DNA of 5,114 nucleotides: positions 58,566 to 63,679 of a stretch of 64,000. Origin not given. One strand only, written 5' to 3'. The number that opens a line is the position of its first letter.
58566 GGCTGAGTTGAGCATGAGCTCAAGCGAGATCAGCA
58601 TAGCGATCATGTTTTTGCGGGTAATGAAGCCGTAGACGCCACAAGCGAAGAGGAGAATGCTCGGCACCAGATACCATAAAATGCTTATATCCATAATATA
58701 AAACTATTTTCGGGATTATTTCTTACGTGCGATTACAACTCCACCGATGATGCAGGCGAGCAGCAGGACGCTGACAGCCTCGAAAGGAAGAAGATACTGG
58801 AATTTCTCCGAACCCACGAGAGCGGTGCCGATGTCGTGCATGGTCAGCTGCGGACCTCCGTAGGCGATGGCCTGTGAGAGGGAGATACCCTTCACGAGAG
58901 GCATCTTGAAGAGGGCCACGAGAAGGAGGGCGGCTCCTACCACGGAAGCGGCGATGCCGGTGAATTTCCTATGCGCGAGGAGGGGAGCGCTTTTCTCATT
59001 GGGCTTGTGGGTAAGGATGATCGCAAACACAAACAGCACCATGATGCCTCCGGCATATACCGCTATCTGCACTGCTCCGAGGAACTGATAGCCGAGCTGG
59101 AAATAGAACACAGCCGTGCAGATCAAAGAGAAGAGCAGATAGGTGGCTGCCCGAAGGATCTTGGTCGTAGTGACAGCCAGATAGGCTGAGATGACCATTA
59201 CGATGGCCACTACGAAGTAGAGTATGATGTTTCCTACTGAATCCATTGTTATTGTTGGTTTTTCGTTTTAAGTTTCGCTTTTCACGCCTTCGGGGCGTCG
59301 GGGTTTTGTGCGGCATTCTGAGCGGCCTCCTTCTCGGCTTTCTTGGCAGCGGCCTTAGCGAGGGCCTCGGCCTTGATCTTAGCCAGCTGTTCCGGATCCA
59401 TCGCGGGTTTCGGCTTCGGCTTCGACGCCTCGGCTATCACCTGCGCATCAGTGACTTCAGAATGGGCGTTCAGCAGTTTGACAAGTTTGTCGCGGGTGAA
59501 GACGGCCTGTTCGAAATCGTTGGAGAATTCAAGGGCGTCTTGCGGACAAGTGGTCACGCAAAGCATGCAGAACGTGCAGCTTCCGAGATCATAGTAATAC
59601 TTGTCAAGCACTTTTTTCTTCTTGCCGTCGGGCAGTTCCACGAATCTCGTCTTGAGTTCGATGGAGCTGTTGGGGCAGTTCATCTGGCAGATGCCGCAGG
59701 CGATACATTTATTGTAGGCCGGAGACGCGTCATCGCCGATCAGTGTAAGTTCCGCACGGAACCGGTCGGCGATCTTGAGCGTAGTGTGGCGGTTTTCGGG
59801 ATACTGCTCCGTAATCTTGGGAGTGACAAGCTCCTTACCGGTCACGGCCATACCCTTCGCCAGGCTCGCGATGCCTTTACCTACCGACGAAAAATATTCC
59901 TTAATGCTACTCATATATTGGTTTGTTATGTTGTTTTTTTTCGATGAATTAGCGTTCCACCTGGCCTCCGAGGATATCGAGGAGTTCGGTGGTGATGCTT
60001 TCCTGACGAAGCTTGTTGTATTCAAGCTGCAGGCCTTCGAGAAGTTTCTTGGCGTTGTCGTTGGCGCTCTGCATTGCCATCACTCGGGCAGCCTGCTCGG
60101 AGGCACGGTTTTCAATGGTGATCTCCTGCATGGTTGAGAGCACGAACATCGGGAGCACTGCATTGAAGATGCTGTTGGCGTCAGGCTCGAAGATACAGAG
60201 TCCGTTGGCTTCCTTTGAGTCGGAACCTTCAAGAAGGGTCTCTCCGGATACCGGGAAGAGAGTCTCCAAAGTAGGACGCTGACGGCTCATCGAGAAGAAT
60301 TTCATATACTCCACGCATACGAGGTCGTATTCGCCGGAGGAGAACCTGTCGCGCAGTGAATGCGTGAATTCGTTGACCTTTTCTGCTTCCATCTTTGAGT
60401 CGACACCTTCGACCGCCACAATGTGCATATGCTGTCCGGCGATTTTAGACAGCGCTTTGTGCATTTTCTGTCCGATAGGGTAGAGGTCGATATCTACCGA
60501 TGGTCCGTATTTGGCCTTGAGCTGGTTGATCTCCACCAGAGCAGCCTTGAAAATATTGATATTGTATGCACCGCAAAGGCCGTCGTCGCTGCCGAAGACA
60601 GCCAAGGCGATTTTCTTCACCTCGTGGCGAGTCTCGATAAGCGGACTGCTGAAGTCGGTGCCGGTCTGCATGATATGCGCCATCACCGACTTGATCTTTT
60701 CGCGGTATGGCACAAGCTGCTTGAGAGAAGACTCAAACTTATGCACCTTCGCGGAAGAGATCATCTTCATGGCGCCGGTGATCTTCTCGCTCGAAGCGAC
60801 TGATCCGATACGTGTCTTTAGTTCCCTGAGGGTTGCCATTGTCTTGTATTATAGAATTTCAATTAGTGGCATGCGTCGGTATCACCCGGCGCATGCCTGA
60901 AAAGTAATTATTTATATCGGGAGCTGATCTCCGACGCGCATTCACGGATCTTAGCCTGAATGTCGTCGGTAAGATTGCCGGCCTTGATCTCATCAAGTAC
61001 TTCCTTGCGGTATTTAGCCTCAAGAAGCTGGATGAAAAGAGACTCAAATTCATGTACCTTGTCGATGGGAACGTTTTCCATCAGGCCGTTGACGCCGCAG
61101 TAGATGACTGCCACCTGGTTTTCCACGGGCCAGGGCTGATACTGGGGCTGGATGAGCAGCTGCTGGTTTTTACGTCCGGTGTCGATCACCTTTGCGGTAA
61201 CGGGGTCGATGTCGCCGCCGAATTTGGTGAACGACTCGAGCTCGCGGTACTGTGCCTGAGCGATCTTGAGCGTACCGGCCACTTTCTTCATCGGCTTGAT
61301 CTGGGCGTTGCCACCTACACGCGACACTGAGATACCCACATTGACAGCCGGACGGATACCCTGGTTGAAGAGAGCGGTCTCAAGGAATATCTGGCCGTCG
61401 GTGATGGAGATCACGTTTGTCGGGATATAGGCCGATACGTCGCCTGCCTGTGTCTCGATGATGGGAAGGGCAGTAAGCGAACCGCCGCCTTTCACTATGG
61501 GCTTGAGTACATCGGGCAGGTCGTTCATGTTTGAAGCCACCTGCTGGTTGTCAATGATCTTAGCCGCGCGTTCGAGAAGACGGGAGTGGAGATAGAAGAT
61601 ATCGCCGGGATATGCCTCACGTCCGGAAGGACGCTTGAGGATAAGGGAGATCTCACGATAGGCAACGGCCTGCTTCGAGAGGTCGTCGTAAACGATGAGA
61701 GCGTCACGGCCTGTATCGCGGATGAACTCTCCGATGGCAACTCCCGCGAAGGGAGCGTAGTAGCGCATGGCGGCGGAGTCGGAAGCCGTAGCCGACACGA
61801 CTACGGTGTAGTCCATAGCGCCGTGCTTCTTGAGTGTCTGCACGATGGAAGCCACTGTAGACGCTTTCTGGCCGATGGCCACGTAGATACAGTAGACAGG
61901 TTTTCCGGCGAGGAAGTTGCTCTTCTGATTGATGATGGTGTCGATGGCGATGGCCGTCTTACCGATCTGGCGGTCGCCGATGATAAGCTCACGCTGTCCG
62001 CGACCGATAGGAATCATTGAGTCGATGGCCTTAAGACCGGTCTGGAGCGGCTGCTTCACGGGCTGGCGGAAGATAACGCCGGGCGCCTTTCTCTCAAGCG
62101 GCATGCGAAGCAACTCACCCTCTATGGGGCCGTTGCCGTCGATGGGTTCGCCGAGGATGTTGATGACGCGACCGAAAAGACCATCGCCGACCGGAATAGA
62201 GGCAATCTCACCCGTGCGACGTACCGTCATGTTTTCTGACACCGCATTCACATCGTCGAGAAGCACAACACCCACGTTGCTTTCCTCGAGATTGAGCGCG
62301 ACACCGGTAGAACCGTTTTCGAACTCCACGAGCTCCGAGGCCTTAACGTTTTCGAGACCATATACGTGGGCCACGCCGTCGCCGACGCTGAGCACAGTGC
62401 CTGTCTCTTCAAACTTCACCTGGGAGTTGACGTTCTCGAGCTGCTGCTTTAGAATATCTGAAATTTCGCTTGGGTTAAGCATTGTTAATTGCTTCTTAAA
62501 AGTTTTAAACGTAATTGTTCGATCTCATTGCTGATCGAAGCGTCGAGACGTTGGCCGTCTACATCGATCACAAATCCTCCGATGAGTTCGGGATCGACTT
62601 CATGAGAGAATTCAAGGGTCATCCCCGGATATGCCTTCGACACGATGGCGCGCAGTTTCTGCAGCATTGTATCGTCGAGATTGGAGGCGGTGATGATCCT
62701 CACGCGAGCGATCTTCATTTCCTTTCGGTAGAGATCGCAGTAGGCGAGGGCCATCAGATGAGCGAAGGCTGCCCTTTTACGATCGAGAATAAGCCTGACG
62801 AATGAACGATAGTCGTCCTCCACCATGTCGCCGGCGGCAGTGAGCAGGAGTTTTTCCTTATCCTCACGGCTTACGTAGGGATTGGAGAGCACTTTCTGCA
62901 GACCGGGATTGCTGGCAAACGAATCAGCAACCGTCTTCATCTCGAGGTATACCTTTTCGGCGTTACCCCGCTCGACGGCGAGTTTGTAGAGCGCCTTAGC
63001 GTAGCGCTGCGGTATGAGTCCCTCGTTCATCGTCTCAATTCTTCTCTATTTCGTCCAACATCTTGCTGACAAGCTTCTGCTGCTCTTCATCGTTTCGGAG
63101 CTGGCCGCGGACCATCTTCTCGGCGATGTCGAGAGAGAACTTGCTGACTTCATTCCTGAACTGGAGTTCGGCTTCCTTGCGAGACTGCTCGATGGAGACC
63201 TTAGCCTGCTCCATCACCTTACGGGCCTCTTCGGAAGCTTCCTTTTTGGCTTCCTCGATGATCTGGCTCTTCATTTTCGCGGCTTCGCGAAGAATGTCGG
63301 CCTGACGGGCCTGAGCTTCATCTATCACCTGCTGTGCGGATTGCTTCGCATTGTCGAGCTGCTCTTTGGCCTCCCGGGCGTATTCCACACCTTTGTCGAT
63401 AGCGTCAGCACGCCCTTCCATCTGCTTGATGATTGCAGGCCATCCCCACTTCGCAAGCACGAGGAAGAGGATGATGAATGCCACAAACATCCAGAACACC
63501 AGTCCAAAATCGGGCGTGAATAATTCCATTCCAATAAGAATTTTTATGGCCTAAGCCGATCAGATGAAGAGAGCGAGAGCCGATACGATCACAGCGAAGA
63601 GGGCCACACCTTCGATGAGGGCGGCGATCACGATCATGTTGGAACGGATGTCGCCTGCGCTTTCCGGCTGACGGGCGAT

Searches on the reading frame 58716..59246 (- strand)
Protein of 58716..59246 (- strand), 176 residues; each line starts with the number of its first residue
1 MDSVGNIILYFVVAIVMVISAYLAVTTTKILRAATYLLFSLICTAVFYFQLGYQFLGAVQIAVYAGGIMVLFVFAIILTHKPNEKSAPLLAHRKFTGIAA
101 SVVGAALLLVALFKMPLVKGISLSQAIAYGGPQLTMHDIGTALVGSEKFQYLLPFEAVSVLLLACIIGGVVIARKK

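Call 34: search_protein_families(library=pfam, proteins=[window:58716-59246:-], max_evalue=0.0001)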
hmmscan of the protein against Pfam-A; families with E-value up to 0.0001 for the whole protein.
window:58716-59246:- (176 aa): 1 family
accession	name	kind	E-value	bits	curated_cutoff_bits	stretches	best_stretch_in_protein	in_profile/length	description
PF00499.25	Oxidored_q3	-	2.2e-32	112.3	33.2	1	20-172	1-146/146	NADH-ubiquinone/plastoquinone oxidoreductase chain 6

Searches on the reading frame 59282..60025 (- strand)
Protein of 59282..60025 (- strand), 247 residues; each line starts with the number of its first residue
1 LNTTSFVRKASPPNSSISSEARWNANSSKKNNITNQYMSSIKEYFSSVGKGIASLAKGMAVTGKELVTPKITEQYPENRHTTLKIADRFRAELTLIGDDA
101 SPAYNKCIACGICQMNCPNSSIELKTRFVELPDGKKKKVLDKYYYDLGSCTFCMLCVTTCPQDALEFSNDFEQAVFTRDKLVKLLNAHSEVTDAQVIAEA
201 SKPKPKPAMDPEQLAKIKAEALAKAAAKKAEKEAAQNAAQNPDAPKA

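Call 34: search_protein_families(library=pfam, proteins=[window:59282-60025:-], max_evalue=0.0001)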
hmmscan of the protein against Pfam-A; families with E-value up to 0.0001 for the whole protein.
window:59282-60025:- (247 aa): 10 families
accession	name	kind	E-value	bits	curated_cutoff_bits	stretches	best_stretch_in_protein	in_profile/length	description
PF00037.32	Fer4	-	3.5e-11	42.9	21.1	1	143-166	1-24/24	4Fe-4S binding domain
PF12838.12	Fer4_7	-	5.6e-11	43.2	27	1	106-164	1-52/52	4Fe-4S dicluster domain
PF13534.11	Fer4_17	-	8.5e-08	33.1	22.2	0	84-119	24-58/61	4Fe-4S dicluster domain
PF13187.11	Fer4_9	-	1.2e-07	32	27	1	106-164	1-51/52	4Fe-4S dicluster domain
PF13183.11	Fer4_8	-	2e-07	31.9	27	1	105-163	3-67/68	4Fe-4S dicluster domain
PF13237.11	Fer4_10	-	7e-07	29.5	25.5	0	143-173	2-22/53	4Fe-4S dicluster domain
PF13484.11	Fer4_16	-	2.7e-06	28.5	30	0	106-127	1-21/66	4Fe-4S double cluster binding domain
PF12797.12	Fer4_2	-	3.5e-06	27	24.5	0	105-118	8-21/22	4Fe-4S binding domain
PF14697.11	Fer4_21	-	3.9e-06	27.3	35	1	105-166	6-58/59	4Fe-4S dicluster domain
PF12837.12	Fer4_6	-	5.4e-06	26.5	25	0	104-119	6-21/24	4Fe-4S binding domain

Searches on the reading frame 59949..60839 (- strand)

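Call 34: search_protein_families(library=pfam, proteins=[window:59949-60839:-], max_evalue=0.0001)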
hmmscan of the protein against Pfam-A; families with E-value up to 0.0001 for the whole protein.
window:59949-60839:- (296 aa): 1 family
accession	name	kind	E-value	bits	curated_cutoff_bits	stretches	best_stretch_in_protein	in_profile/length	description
PF00231.24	ATP-synt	-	2.3e-78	264.2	39.9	1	3-292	1-281/285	ATP synthase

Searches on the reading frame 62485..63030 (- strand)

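Call 34: search_protein_families(library=pfam, proteins=[window:62485-63030:-], max_evalue=0.0001)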
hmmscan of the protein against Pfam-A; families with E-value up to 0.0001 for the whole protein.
window:62485-63030:- (181 aa): 1 family
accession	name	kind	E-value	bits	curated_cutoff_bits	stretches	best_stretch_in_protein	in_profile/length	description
PF00213.23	OSCP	-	1.7e-40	139.3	22.3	1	7-177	2-172/172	ATP synthase delta (OSCP) subunit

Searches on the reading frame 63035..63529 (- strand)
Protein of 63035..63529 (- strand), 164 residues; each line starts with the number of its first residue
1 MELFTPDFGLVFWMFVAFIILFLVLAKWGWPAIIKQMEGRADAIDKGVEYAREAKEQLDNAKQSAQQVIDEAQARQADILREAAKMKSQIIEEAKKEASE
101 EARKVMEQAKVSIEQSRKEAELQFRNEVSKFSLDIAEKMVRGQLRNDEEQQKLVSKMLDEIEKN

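Call 34: search_protein_families(library=pfam, proteins=[window:63035-63529:-], max_evalue=0.0001)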
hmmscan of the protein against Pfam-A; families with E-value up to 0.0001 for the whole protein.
window:63035-63529:- (164 aa): 2 families
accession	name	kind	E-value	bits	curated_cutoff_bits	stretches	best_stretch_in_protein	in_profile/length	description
PF00430.23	ATP-synt_B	-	8.6e-22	78.1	28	1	11-140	2-131/132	ATP synthase B/B' CF(0)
PF02326.20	YMF19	-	2.9e-05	25.3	22.6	0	12-67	13-66/84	Plant ATP synthase F0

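Call 62: find_encoding_contigs(protein=window:63035-63529:-, flank=10000, max_places=3)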
Protein window:63035-63529:- (164 aa): 22 contigs read that carry it; 3 places shown.
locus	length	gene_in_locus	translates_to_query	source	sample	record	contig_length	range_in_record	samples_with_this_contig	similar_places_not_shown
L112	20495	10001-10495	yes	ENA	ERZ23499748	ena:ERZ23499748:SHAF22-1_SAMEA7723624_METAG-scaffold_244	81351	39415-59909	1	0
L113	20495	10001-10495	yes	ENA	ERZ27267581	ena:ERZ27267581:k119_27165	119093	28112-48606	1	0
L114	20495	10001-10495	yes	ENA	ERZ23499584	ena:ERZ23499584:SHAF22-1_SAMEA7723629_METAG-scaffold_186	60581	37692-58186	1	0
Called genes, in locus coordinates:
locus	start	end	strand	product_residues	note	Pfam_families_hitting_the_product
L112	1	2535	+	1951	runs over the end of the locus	PF13620:CarboxypepD_reg (faint), PF01835:MG2, PF00207:A2M, PF17973:bMG10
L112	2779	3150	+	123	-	PF00507:Oxidored_q4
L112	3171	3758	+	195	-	PF01058:Oxidored_q6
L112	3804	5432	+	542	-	PF00329:Complex1_30kDa, PF00346:Complex1_49kDa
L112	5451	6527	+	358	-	PF00146:NADHdh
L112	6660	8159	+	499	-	PF02874:ATP-synt_ab_N, PF00006:ATP-synt_ab, PF22919:ATP-synt_VA_C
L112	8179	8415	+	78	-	PF02823:ATP-synt_DE_N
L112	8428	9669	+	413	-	PF28541:DUF8433, PF00119:ATP-synt_A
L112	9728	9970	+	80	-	PF00137:ATP-synt_C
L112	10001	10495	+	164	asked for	-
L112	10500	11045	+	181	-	PF00213:OSCP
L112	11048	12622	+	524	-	PF02874:ATP-synt_ab_N, PF00006:ATP-synt_ab, PF00306:ATP-synt_ab_C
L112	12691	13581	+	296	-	PF00231:ATP-synt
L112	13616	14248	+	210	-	PF13534:Fer4_17 (faint), PF12797:Fer4_2 (faint), PF12837:Fer4_6 (faint), PF13183:Fer4_8, PF14697:Fer4_21 (weak), PF12838:Fer4_7, PF13187:Fer4_9 (weak), PF00037:Fer4 (weak), +2 more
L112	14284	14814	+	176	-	PF00499:Oxidored_q3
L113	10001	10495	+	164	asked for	-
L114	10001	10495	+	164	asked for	-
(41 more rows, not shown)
